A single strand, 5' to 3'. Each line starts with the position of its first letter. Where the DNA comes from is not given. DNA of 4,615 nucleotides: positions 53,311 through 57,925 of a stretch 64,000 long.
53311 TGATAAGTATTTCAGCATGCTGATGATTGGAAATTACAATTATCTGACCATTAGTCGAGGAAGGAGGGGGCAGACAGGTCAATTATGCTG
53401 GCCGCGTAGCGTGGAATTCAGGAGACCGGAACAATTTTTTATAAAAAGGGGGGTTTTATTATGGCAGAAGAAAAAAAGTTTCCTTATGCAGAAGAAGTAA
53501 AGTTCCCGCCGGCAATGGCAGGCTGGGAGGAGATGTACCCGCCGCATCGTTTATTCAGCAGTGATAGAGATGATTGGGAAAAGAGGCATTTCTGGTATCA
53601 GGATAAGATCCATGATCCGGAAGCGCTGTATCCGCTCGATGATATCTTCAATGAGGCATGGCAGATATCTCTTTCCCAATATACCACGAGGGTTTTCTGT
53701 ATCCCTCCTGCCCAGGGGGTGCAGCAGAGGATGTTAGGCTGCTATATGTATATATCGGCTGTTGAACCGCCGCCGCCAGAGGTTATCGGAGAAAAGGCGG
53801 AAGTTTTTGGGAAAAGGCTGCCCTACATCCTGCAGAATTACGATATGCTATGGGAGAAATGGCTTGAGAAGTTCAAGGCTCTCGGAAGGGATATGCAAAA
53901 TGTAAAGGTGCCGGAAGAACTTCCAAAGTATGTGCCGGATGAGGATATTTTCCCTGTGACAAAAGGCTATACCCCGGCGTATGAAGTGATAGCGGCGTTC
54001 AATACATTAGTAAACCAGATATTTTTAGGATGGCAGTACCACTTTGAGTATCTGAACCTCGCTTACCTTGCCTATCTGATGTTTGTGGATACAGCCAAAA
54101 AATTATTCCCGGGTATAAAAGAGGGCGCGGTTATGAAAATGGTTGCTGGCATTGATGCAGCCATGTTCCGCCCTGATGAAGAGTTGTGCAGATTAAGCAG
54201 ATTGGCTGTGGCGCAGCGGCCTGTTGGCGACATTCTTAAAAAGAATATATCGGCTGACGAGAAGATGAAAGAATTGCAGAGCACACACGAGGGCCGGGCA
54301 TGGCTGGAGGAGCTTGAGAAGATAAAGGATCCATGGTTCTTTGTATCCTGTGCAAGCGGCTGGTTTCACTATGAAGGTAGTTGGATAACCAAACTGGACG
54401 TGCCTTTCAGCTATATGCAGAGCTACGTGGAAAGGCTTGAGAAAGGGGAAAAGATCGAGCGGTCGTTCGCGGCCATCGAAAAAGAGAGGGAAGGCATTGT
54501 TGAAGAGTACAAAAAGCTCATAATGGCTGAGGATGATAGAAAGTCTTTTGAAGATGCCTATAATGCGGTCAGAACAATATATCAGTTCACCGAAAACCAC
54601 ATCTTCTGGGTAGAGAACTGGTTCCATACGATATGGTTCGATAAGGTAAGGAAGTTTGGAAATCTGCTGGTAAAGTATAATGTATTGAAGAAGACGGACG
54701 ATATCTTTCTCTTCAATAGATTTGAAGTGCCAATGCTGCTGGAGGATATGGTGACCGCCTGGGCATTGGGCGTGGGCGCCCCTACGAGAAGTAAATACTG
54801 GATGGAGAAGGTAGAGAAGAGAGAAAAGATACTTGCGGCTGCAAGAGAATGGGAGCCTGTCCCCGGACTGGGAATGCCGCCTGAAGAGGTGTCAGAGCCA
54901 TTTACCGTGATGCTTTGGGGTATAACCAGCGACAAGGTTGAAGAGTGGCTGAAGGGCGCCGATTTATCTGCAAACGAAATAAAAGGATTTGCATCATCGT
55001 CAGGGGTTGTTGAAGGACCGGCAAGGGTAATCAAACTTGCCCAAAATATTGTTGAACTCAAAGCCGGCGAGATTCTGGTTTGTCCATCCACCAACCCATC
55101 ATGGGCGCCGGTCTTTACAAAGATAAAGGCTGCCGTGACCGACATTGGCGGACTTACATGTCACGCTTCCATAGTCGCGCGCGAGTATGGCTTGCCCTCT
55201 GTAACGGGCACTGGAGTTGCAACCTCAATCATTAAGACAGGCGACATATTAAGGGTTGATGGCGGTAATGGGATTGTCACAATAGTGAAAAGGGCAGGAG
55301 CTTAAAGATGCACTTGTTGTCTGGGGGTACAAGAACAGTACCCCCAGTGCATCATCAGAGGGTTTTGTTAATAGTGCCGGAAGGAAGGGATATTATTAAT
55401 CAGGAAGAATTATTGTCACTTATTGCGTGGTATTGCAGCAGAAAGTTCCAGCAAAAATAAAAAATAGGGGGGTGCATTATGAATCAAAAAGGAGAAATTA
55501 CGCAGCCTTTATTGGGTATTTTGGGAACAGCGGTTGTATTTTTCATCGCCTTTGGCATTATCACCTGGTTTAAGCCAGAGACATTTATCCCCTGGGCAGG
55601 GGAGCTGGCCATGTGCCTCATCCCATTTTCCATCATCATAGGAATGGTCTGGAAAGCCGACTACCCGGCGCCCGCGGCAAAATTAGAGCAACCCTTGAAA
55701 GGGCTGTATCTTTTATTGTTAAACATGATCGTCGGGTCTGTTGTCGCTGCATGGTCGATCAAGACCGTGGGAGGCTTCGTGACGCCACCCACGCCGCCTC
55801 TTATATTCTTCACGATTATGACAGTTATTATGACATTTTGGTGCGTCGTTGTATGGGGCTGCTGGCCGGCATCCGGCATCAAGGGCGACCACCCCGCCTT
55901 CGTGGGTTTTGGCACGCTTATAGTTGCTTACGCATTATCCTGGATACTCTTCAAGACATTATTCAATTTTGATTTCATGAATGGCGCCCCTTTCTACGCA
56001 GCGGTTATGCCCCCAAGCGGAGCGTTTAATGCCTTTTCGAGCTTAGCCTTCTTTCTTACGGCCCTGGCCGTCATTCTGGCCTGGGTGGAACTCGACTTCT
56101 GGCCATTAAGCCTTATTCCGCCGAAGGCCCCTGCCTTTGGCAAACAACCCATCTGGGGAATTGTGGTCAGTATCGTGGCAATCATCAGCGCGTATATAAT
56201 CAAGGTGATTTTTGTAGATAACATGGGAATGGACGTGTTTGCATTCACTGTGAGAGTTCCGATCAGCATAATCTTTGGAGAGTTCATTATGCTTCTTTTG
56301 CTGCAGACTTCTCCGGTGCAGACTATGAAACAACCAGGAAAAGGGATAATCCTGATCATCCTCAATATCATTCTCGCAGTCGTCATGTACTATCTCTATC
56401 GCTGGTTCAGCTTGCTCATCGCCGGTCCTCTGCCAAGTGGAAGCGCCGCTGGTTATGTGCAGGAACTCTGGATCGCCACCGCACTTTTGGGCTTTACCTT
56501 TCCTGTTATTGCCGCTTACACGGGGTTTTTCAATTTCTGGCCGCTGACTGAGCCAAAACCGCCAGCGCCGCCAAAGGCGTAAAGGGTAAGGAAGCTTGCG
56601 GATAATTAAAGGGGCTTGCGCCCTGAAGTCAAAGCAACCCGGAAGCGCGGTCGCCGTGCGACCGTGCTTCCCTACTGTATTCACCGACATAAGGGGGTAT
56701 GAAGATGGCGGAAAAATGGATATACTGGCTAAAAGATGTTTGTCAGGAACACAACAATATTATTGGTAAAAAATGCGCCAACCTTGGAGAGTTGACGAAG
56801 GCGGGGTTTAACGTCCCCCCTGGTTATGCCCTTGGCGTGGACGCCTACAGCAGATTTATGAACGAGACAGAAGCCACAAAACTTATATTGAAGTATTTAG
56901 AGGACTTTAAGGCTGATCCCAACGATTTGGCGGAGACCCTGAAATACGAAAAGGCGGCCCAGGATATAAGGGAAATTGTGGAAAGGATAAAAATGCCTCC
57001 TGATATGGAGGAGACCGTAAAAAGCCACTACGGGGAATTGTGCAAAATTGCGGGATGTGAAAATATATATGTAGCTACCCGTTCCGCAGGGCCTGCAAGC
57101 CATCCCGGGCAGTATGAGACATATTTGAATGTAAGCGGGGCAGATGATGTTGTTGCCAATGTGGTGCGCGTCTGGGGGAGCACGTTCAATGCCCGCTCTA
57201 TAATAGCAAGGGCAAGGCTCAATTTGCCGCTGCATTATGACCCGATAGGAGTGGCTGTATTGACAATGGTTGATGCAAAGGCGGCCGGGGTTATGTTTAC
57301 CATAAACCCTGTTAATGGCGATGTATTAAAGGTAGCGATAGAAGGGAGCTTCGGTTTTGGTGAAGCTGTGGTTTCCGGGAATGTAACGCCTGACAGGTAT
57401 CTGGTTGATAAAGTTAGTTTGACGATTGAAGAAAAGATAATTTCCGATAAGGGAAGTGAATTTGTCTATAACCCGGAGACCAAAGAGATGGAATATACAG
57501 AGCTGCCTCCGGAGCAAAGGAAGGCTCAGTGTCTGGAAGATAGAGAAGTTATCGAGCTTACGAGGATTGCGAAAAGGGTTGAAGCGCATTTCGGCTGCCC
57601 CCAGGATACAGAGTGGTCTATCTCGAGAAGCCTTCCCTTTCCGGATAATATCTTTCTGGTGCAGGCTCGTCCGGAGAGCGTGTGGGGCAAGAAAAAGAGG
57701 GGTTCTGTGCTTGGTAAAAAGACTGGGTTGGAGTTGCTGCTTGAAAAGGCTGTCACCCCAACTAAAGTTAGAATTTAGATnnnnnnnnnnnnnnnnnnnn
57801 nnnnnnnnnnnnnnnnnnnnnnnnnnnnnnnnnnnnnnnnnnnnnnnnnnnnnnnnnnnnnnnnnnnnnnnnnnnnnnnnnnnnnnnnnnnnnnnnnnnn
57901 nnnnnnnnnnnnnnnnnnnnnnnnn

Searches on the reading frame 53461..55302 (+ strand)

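Call 35: search_protein_families(library=ncbifam, proteins=[window:53461-55302:+], max_evalue=0.00001)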
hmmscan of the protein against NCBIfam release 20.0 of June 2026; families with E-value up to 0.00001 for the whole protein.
window:53461-55302:+ (614 aa): 23 families
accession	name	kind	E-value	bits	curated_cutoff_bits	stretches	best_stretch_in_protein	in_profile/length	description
NF006153.0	PRK08296.1-5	subfamily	4.4e-248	824.6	578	1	6-611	4-608/608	hypothetical protein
NF006152.0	PRK08296.1-4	equivalog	9.7e-174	579.1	723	1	6-609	2-608/609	hypothetical protein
NF006151.0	PRK08296.1-3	equivalog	1.6e-173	578.5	693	1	1-609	1-603/604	hypothetical protein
NF006150.0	PRK08296.1-2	subfamily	8.2e-165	549.6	650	1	4-610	3-606/633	hypothetical protein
NF004877.0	PRK06241.1-2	subfamily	1.9e-31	109.2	866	1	498-609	758-868/869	phosphoenolpyruvate synthase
NF006149.0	PRK08296.1-1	equivalog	3e-31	108.4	730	1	36-608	9-566/568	hypothetical protein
NF004878.0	PRK06241.1-3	subfamily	5.2e-31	107.5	945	1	502-610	783-890/891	phosphoenolpyruvate synthase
NF041857.1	RIF_Ptrans_rph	equivalog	6.4e-30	104.2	999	1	494-608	750-863/864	rifamycin-inactivating phosphotransferase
NF004879.0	PRK06241.1-4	equivalog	4.5e-29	101.2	976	1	498-608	758-867/868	phosphoenolpyruvate synthase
NF005057.0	PRK06464.1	equivalog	2.1e-28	98.8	598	1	506-607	357-461/798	phosphoenolpyruvate synthase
NF052631.1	prodigiosin_PigC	equivalog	3.4e-28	98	1300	1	502-608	774-881/883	prodigiosin ligase PigC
NF052632.1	undecylprod_RedH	equivalog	2.8e-27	95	1350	1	504-610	772-879/880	undecylprodigiosin ligase RedH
TIGR01418.1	PEP_synth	equivalog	3e-26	92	739.75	1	497-608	344-455/784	pyruvate, water dikinase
NF004880.0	PRK06241.2-1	equivalog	9.9e-26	89.9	972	1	505-608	734-836/837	phosphoenolpyruvate synthase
NF004881.0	PRK06241.2-2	equivalog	6.8e-23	80.9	883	1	484-612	765-893/898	phosphoenolpyruvate synthase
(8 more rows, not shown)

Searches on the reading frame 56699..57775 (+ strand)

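Call 35: search_protein_families(library=ncbifam, proteins=[window:56699-57775:+], max_evalue=0.00001)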
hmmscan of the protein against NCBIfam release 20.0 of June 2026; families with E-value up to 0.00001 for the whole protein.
window:56699-57775:+ (359 aa): 15 families
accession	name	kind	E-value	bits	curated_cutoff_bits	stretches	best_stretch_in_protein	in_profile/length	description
NF005057.0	PRK06464.1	equivalog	6.1e-81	272.6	598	1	4-336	3-343/798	phosphoenolpyruvate synthase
TIGR01418.1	PEP_synth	equivalog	2e-79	267.8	739.75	1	8-338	2-341/784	pyruvate, water dikinase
NF004878.0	PRK06241.1-3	subfamily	3.6e-62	210.6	945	1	5-325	2-310/891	phosphoenolpyruvate synthase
NF004877.0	PRK06241.1-2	subfamily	2.4e-59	201.5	866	1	5-325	2-311/869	phosphoenolpyruvate synthase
NF041857.1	RIF_Ptrans_rph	equivalog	5.9e-56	190.3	999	1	8-325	3-309/864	rifamycin-inactivating phosphotransferase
NF052631.1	prodigiosin_PigC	equivalog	9.1e-51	172.7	1300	1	16-333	10-304/883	prodigiosin ligase PigC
NF004879.0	PRK06241.1-4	equivalog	1.4e-49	169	976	1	8-325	5-311/868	phosphoenolpyruvate synthase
NF004881.0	PRK06241.2-2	equivalog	4.8e-49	167.4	883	1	18-326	15-310/898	phosphoenolpyruvate synthase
NF052632.1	undecylprod_RedH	equivalog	1e-42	146.1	1350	1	11-328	6-295/880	undecylprodigiosin ligase RedH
NF004883.0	PRK06241.2-4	equivalog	9.4e-39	133.2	1063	1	7-325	17-326/928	phosphoenolpyruvate synthase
NF000283.1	RPH_KJ151292.1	equivalog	6.4e-38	130.5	1700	1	6-325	4-312/865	rifamycin-inactivating phosphotransferase Rph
NF004880.0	PRK06241.2-1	equivalog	1.9e-31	108.9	972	1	8-236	4-223/837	phosphoenolpyruvate synthase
TIGR01828.1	pyru_phos_dikin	equivalog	5.6e-11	41.2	843.45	1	6-59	2-55/865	pyruvate, phosphate dikinase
NF004882.0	PRK06241.2-3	equivalog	7.3e-10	37.6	850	1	14-332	4-282/827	phosphoenolpyruvate synthase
NF004531.0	PRK05878.1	equivalog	1.5e-07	30.4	456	0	3-60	7-64/534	pyruvate, phosphate dikinase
